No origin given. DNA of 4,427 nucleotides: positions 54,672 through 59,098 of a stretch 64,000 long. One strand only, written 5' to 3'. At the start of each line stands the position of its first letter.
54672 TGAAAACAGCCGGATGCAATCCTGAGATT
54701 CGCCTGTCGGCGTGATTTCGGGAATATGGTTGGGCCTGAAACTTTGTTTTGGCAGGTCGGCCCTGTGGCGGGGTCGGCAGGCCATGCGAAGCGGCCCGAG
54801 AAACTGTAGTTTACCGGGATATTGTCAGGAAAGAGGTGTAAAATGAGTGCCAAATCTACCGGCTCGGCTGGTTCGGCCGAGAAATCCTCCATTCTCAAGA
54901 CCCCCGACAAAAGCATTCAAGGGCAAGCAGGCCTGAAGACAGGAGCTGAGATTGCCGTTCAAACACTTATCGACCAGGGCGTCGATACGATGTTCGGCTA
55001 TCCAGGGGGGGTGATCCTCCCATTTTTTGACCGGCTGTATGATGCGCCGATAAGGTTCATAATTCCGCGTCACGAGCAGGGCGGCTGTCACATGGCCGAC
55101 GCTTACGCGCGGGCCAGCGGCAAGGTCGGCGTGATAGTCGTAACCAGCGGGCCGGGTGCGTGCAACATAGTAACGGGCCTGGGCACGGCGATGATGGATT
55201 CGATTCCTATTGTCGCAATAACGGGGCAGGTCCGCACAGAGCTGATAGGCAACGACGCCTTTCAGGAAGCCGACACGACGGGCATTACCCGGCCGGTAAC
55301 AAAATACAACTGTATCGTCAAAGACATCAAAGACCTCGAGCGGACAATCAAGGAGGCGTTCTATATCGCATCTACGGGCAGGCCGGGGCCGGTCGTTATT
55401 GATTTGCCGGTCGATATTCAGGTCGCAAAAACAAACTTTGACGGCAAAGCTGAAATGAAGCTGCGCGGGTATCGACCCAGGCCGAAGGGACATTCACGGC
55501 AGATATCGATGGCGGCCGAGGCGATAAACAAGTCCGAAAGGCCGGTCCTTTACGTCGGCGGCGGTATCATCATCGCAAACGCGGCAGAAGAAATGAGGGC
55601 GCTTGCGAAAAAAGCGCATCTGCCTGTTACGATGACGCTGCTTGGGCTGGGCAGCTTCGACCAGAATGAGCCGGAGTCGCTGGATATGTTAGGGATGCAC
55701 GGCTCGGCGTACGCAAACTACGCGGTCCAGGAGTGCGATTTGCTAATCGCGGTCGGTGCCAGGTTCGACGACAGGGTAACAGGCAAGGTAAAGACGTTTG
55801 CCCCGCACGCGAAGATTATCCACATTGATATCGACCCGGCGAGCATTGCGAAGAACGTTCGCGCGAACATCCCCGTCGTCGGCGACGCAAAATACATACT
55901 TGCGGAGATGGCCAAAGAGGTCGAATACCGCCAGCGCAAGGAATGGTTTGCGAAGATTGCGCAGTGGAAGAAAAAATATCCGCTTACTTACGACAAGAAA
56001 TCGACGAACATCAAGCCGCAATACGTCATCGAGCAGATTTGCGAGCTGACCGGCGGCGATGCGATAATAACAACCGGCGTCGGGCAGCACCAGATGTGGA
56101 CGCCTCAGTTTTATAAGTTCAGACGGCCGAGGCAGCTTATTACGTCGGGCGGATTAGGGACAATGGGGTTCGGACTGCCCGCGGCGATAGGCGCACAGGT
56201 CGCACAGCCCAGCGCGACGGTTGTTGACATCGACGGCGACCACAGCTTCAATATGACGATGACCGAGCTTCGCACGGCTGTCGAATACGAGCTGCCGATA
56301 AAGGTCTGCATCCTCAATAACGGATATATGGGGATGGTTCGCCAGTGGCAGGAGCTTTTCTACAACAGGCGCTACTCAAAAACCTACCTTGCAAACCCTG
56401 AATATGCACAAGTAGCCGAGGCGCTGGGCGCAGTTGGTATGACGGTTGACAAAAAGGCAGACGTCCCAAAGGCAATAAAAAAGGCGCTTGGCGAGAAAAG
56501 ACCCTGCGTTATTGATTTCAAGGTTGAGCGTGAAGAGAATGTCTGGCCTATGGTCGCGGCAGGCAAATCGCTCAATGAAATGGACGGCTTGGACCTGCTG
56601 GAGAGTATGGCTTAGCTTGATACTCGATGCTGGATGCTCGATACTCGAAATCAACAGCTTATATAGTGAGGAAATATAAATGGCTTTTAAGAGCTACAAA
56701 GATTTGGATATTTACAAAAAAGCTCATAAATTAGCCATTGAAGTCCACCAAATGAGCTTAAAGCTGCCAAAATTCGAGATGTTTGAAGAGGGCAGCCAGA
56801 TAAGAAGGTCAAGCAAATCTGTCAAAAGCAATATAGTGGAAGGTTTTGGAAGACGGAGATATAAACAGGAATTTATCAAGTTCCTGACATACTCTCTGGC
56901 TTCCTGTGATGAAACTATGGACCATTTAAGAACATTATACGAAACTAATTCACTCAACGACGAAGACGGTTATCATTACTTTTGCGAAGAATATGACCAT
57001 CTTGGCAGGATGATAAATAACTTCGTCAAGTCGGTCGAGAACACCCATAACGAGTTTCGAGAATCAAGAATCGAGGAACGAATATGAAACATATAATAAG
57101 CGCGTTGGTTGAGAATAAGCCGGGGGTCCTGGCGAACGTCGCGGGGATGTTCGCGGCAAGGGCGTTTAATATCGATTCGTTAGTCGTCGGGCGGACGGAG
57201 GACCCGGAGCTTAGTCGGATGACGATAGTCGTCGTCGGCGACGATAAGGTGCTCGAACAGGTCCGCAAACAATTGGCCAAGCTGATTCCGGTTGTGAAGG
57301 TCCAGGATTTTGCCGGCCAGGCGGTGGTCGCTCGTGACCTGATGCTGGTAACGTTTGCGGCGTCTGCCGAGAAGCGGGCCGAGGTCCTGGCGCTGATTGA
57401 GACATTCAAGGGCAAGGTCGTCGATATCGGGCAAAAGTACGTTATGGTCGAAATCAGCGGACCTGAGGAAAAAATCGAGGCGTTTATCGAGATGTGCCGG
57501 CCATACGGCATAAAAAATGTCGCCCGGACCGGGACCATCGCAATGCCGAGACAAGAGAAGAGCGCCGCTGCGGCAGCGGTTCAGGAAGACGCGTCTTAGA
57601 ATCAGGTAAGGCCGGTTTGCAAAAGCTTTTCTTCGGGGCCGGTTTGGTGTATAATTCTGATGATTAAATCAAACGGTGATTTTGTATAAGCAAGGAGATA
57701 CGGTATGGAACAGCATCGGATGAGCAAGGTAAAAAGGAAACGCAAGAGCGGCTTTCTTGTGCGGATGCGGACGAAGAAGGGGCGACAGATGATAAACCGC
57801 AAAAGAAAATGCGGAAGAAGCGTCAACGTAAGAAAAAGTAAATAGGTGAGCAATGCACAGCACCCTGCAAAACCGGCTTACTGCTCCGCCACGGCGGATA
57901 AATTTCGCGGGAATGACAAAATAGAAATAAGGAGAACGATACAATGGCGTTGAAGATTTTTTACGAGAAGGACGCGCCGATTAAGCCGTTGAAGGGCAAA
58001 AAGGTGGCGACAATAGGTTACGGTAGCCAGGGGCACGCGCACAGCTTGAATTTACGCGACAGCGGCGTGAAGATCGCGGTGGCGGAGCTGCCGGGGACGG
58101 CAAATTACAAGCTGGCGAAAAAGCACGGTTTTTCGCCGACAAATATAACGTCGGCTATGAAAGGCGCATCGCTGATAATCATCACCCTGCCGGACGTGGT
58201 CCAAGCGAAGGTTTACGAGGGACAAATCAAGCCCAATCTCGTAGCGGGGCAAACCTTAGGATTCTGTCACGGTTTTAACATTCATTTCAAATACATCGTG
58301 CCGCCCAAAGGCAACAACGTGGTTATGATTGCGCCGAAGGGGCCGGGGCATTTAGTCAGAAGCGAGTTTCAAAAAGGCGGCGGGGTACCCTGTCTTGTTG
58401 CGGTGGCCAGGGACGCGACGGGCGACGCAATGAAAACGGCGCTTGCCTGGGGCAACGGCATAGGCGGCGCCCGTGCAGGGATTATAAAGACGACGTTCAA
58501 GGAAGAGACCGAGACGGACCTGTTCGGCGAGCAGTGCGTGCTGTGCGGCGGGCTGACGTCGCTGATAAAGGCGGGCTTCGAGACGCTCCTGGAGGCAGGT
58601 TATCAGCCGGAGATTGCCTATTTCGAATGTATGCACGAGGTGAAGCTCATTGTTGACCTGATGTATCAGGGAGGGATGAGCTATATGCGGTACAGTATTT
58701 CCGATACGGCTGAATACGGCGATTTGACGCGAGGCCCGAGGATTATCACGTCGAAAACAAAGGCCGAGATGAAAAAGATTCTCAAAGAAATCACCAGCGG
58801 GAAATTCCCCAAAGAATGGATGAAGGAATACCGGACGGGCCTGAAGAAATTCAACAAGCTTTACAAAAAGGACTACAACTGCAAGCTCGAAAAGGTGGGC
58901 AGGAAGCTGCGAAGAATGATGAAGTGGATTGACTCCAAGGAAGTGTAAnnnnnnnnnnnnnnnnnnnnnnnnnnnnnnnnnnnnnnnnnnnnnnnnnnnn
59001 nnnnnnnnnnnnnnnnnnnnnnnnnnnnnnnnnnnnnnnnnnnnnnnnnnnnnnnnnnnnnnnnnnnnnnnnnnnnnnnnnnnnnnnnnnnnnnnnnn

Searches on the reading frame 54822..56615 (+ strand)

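Call 12: search_protein_families(library=pfam, proteins=[window:54822-56615:+], max_evalue=0.001)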
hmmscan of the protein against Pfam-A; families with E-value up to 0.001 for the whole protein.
window:54822-56615:+ (597 aa): 3 families
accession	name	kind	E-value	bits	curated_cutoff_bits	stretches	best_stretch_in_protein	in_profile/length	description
PF02775.26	TPP_enzyme_C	-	3.8e-55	186.3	21.9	1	419-566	1-151/151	Thiamine pyrophosphate enzyme, C-terminal TPP binding domain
PF00205.28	TPP_enzyme_M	-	9.8e-49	165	30.4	1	229-362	2-136/137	Thiamine pyrophosphate enzyme, central domain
PF02776.23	TPP_enzyme_N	-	8e-38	129.3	26.8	1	40-153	2-117/119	Thiamine pyrophosphate enzyme, N-terminal TPP binding domain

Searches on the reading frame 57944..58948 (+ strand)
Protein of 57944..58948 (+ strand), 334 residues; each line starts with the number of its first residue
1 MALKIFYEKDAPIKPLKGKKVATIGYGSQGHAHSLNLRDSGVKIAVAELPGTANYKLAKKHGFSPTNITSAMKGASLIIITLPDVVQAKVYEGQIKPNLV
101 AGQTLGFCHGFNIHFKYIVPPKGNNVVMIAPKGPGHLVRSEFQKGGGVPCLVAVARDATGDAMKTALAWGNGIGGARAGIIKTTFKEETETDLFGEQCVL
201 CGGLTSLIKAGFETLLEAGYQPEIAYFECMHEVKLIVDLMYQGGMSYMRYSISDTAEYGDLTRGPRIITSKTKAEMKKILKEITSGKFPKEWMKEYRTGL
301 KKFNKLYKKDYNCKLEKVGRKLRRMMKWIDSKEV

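Call 12: search_protein_families(library=pfam, proteins=[window:57944-58948:+], max_evalue=0.001)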
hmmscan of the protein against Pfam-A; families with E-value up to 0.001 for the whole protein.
window:57944-58948:+ (334 aa): 2 families
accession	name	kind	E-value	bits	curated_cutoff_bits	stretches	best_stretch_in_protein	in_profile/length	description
PF07991.19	KARI_N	-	5.9e-66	221.5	20.6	1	16-179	2-165/165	Acetohydroxy acid isomeroreductase, NADPH-binding domain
PF01450.25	KARI_C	-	1.7e-65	220.2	29.1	1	185-328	1-144/144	Ketol-acid reductoisomerase, C-terminal domain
